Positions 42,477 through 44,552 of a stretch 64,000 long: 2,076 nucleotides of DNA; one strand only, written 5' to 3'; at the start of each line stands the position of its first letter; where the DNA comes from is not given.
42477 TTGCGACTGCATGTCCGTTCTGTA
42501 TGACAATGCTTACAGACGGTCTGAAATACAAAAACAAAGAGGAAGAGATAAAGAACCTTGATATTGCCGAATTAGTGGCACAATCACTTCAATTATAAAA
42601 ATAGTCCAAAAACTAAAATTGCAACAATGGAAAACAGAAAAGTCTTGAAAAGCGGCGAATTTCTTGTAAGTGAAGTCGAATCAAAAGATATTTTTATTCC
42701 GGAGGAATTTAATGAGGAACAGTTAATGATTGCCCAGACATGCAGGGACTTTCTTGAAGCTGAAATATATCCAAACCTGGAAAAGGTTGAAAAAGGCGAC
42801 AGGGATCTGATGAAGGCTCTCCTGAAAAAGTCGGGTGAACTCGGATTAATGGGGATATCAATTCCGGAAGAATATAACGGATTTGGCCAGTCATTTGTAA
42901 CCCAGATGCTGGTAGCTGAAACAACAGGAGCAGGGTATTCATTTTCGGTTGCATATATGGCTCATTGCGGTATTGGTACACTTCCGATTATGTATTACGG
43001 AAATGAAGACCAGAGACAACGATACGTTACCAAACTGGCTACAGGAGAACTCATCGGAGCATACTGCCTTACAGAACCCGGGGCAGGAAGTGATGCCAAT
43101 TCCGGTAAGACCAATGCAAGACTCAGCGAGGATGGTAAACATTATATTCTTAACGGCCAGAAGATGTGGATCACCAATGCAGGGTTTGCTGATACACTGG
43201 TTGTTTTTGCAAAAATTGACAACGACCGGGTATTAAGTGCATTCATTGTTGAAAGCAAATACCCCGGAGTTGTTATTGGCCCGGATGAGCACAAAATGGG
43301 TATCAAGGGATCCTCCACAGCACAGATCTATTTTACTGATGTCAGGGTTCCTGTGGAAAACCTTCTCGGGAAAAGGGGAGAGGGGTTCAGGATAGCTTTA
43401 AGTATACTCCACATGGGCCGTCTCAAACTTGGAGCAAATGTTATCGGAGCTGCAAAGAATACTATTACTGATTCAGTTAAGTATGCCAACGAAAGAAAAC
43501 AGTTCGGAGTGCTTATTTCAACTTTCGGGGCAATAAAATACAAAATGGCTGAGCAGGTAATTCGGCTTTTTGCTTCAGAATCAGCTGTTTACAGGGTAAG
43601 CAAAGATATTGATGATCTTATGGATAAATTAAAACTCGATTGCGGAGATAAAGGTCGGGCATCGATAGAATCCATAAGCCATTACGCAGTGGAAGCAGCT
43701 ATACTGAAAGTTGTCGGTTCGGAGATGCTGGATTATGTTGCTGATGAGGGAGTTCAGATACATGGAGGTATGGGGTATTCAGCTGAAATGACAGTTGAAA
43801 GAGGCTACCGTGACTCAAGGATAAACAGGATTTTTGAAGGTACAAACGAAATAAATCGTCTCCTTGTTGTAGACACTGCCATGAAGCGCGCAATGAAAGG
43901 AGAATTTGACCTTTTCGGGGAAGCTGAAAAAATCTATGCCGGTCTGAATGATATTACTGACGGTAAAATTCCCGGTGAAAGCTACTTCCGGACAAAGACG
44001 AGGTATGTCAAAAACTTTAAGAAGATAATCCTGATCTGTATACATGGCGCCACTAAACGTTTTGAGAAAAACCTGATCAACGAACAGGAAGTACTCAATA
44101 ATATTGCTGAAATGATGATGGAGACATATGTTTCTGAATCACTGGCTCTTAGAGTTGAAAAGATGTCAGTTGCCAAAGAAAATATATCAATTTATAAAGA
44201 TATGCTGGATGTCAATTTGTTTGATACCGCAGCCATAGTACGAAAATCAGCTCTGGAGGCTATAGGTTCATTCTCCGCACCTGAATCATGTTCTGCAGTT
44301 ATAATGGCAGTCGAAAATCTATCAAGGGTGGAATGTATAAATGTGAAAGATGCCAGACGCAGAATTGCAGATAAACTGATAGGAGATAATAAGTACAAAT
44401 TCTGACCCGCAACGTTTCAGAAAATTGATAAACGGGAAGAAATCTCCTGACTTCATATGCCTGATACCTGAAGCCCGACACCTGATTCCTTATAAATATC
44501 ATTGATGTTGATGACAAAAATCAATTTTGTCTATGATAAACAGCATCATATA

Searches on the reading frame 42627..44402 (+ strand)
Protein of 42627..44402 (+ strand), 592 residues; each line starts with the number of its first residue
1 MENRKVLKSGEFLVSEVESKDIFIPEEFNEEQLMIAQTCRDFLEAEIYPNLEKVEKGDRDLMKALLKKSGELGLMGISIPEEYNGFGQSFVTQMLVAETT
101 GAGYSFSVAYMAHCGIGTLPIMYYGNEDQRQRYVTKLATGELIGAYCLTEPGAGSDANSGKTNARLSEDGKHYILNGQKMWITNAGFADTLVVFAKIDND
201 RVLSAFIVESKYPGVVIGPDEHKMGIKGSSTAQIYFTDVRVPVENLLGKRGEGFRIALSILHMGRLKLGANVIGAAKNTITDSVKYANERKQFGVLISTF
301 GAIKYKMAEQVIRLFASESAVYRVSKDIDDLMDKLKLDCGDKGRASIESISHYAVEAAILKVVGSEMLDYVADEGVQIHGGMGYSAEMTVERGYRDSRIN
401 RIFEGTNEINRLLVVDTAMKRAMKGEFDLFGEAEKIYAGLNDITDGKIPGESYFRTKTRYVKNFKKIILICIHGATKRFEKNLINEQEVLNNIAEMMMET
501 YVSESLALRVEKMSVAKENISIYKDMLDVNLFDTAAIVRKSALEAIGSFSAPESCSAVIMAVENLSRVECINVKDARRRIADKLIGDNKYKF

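Call 35: search_protein_families(library=pfam, proteins=[window:42627-44402:+], max_evalue=0.0001)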
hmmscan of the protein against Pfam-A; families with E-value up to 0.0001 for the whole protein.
window:42627-44402:+ (592 aa): 6 families
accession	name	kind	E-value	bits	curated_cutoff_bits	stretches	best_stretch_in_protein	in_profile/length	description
PF00441.29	Acyl-CoA_dh_1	-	1.3e-37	129.7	22.4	1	251-416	1-147/150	Acyl-CoA dehydrogenase, C-terminal domain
PF02771.21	Acyl-CoA_dh_N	-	1.3e-29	103.3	22.9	1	29-141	1-113/113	Acyl-CoA dehydrogenase, N-terminal domain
PF02770.24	Acyl-CoA_dh_M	-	1.9e-25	89.3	33.3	1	145-239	1-97/97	Acyl-CoA dehydrogenase, middle domain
PF21263.2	Acyl-CoA-dh_C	-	2.6e-16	60.2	27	1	463-561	1-93/96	Acyl-CoA dehydrogenase, C-terminal domain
PF08028.16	Acyl-CoA_dh_2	-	7.3e-10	39.7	22.7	1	268-407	3-133/134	Acyl-CoA dehydrogenase, C-terminal domain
PF22924.1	ACOX_C_alpha1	-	5.6e-08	33.2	27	1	261-409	4-159/169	Acyl-CoA oxidase, C-alpha1 domain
